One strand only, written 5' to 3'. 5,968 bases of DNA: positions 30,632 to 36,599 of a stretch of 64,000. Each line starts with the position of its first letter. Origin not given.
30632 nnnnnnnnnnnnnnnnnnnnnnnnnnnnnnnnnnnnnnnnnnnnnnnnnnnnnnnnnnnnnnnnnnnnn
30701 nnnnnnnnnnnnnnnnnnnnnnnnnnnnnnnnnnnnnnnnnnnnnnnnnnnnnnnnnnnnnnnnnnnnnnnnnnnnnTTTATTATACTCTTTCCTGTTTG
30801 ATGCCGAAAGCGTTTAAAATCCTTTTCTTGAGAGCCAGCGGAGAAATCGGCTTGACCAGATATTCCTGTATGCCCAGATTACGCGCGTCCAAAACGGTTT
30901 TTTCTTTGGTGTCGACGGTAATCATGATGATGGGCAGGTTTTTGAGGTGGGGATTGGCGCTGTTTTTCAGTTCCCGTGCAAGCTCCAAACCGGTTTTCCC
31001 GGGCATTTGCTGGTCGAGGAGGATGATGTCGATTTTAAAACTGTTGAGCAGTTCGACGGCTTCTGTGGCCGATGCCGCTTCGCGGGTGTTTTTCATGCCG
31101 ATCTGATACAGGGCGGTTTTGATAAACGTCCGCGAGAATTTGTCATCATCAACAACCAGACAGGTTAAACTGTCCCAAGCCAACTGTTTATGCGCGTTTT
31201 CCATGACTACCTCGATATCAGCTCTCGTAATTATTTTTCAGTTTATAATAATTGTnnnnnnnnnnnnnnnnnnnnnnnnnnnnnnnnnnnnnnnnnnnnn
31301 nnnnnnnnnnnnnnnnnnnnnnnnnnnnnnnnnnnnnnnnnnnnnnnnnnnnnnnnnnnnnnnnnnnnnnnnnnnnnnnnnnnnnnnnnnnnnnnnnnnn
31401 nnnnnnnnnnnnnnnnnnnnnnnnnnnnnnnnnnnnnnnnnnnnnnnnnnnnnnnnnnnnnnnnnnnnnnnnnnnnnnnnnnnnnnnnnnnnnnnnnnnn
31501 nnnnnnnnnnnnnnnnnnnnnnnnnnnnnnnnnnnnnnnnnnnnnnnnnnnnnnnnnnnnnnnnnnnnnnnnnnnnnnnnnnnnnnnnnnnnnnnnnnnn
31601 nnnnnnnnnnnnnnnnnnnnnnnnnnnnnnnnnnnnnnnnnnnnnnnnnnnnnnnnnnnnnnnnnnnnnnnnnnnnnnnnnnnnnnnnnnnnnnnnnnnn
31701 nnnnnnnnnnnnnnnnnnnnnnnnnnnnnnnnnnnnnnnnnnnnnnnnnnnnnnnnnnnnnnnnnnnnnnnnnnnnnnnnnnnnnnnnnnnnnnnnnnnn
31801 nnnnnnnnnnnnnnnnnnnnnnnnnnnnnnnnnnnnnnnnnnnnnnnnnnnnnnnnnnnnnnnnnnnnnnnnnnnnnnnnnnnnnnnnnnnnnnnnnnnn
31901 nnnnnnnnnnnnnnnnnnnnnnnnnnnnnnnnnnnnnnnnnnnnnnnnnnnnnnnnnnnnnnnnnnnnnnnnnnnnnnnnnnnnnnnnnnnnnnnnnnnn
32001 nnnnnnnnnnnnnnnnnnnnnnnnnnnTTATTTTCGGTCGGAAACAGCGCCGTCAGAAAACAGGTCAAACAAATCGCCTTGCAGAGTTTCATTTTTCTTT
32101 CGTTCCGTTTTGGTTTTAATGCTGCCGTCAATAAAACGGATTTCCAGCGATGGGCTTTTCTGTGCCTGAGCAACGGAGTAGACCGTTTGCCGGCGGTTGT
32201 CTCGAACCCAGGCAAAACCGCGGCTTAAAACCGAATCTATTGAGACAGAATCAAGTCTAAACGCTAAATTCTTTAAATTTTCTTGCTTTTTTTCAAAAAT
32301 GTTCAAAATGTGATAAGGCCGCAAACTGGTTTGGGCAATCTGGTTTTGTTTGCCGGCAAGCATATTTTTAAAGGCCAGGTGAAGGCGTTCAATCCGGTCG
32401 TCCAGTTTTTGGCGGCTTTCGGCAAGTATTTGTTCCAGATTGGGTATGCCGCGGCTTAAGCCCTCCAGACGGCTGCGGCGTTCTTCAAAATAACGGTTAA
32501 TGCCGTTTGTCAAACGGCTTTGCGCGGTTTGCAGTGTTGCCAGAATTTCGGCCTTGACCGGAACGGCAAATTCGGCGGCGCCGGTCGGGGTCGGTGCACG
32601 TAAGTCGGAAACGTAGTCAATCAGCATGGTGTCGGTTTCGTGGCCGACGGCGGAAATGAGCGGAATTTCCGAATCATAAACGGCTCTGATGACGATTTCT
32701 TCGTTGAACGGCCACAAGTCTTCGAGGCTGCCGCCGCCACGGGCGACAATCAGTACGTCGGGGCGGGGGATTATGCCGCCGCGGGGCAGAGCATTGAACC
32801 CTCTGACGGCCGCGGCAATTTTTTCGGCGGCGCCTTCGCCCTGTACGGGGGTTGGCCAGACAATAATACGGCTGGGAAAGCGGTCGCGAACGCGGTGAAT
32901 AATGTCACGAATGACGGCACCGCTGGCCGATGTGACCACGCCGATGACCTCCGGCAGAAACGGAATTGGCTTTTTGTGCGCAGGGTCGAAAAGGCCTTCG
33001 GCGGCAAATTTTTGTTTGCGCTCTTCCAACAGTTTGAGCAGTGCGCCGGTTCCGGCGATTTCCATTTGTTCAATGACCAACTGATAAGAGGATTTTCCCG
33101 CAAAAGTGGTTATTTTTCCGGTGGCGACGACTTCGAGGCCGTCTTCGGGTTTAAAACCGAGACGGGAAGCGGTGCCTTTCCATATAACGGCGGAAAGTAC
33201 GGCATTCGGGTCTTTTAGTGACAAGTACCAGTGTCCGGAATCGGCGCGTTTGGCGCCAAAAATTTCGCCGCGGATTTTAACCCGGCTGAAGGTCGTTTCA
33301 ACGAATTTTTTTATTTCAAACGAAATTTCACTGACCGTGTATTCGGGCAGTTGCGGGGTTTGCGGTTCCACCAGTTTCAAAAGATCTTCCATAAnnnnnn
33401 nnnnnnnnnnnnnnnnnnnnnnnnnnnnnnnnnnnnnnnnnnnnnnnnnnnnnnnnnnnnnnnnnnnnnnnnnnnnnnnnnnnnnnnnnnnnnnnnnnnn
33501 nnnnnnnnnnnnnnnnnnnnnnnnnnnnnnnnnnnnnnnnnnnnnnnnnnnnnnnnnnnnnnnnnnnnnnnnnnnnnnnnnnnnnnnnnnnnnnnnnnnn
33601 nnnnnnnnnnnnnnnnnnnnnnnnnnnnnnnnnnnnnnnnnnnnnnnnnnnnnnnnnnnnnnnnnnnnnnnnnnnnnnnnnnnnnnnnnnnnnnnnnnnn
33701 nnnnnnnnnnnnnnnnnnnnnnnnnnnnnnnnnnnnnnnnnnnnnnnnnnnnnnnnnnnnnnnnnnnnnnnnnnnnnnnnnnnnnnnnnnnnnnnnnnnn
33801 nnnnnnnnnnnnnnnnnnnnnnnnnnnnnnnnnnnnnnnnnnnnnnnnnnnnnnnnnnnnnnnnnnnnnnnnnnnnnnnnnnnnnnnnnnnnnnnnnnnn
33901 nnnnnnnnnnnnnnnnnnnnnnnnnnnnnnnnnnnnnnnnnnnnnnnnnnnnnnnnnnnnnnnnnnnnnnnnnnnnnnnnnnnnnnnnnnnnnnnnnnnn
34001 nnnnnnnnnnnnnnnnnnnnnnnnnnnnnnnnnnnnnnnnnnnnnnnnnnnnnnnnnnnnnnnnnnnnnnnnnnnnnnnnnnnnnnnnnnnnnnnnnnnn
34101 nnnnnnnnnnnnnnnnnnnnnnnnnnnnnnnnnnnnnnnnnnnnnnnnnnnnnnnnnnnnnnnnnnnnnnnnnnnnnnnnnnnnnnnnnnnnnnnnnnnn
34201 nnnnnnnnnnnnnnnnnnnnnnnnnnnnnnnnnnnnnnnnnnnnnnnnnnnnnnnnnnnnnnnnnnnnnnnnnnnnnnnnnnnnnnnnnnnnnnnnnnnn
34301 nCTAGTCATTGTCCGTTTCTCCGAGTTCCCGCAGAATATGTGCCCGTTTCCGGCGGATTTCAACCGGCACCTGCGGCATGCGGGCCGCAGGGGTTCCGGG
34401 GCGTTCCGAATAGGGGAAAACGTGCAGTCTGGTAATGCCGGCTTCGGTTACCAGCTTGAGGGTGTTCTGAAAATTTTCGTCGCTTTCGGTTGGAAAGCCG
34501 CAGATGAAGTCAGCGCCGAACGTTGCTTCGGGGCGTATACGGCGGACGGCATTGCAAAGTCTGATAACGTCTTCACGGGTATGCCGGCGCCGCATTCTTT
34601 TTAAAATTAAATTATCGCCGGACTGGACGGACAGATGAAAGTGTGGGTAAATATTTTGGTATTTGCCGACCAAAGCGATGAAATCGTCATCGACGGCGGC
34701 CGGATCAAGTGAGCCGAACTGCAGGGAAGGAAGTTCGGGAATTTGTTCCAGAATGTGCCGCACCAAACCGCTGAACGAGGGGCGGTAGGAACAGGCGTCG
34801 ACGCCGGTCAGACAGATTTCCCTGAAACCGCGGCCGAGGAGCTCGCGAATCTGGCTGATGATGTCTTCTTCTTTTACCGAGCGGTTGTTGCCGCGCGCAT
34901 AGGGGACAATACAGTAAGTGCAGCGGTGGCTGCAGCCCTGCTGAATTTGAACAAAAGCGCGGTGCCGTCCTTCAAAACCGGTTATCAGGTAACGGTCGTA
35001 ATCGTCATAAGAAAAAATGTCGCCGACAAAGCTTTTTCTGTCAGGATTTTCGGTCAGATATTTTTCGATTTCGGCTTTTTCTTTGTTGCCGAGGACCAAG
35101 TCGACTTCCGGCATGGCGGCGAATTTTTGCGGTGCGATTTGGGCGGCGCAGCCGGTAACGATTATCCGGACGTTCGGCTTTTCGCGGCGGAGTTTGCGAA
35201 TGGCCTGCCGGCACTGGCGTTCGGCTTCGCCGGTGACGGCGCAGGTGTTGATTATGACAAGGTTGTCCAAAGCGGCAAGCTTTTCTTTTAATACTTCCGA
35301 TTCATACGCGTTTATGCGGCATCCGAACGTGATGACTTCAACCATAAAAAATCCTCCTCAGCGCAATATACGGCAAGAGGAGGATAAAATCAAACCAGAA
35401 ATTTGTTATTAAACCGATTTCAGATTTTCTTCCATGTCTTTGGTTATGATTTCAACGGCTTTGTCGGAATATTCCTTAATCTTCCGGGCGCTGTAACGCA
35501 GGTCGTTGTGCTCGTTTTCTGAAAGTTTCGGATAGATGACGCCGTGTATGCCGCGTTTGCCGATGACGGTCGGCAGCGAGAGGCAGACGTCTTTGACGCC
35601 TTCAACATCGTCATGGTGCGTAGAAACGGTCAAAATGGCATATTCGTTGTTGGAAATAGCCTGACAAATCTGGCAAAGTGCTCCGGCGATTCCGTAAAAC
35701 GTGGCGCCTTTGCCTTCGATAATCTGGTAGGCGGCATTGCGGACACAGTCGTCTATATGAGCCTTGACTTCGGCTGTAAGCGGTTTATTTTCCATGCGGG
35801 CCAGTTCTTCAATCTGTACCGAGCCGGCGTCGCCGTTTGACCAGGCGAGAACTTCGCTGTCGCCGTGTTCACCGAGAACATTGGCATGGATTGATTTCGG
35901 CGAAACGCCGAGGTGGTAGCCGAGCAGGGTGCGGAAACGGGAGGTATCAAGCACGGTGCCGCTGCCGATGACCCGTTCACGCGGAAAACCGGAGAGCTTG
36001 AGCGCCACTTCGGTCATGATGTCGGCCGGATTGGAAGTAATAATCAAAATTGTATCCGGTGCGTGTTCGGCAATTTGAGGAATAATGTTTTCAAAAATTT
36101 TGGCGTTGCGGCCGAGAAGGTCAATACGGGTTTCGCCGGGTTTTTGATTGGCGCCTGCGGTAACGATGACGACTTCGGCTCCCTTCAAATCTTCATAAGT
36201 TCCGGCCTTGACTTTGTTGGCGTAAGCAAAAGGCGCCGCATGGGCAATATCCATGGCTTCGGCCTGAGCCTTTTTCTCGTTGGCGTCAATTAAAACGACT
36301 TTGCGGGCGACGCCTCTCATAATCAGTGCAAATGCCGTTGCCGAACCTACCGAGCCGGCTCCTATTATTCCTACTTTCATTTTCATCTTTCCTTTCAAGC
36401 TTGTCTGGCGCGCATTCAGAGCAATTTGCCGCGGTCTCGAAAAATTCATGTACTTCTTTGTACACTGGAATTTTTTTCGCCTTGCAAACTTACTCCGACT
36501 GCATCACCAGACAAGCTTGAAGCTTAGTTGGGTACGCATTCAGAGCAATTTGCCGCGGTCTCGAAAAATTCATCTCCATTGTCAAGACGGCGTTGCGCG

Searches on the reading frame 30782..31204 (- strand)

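Call 28: search_protein_families(library=pfam, proteins=[window:30782-31204:-], max_evalue=0.001)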
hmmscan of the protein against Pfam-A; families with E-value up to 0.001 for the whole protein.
window:30782-31204:- (140 aa): 1 family
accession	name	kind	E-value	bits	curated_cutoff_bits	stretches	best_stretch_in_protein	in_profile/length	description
PF00072.30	Response_reg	-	1.4e-25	90.1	30.2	1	16-129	2-110/111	Response regulator receiver domain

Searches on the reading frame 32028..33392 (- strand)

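Call 28: search_protein_families(library=pfam, proteins=[window:32028-33392:-], max_evalue=0.001)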
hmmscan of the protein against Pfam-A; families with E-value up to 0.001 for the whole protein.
window:32028-33392:- (454 aa): 3 families
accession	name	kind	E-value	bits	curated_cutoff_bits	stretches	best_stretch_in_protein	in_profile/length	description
PF02601.20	Exonuc_VII_L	-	3.6e-95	319.5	35.9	1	134-427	1-314/315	Exonuclease VII, large subunit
PF13742.12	tRNA_anti_2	-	8.2e-26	90.5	27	1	18-111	1-95/95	OB-fold nucleic acid binding domain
PF01336.31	tRNA_anti-codon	-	9e-10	38.8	27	1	38-112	1-74/75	OB-fold nucleic acid binding domain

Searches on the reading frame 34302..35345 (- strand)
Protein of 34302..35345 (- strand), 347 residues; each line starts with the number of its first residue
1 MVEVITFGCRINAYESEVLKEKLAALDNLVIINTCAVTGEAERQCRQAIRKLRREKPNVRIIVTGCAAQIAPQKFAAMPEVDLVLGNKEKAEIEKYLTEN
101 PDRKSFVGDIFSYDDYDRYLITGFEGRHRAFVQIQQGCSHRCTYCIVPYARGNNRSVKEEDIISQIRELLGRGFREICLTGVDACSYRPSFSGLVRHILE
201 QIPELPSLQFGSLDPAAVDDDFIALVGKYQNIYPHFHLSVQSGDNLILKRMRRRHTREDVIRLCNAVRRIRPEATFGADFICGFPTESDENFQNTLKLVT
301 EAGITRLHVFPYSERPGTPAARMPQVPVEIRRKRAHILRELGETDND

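Call 29: search_protein_families(library=pfam, proteins=[window:34302-35345:-], max_evalue=0.001)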
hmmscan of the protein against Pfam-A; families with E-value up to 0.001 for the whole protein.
window:34302-35345:- (347 aa): 2 families
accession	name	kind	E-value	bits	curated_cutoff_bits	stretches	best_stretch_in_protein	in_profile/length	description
PF04055.27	Radical_SAM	-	2.3e-24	86.9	29.5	1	133-299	2-166/166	Radical SAM superfamily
PF00919.26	UPF0004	-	6.6e-19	68.2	27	1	2-86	2-98/98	Uncharacterized protein family UPF0004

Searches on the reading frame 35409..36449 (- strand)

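Call 29: search_protein_families(library=pfam, proteins=[window:35409-36449:-], max_evalue=0.001)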
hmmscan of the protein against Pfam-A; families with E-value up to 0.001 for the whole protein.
window:35409-36449:- (346 aa): 7 families
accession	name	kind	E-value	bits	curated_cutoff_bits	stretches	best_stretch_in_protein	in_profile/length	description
PF00056.29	Ldh_1_N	-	2.5e-46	157.7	27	1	24-162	1-141/141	lactate/malate dehydrogenase, NAD binding domain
PF02866.23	Ldh_1_C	-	3.8e-32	112.1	22.6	1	165-333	1-172/174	lactate/malate dehydrogenase, alpha/beta C-terminal domain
PF03807.23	F420_oxidored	-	6.6e-05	23.9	21.6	1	25-97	1-66/94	NADP oxidoreductase coenzyme F420-dependent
PF03435.24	Sacchrp_dh_NADP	-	6.6e-05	23.7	25.1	1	26-87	1-60/129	Saccharopine dehydrogenase NADP binding domain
PF02056.22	Glyco_hydro_4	-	0.00018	21.6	23.2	0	114-161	119-164/183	Family 4 glycosyl hydrolase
PF01266.30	DAO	-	0.00031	20.8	27.9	1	26-60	2-34/353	FAD dependent oxidoreductase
PF02737.24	3HCDH_N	-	0.00068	20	22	0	25-90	1-60/180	3-hydroxyacyl-CoA dehydrogenase, NAD binding domain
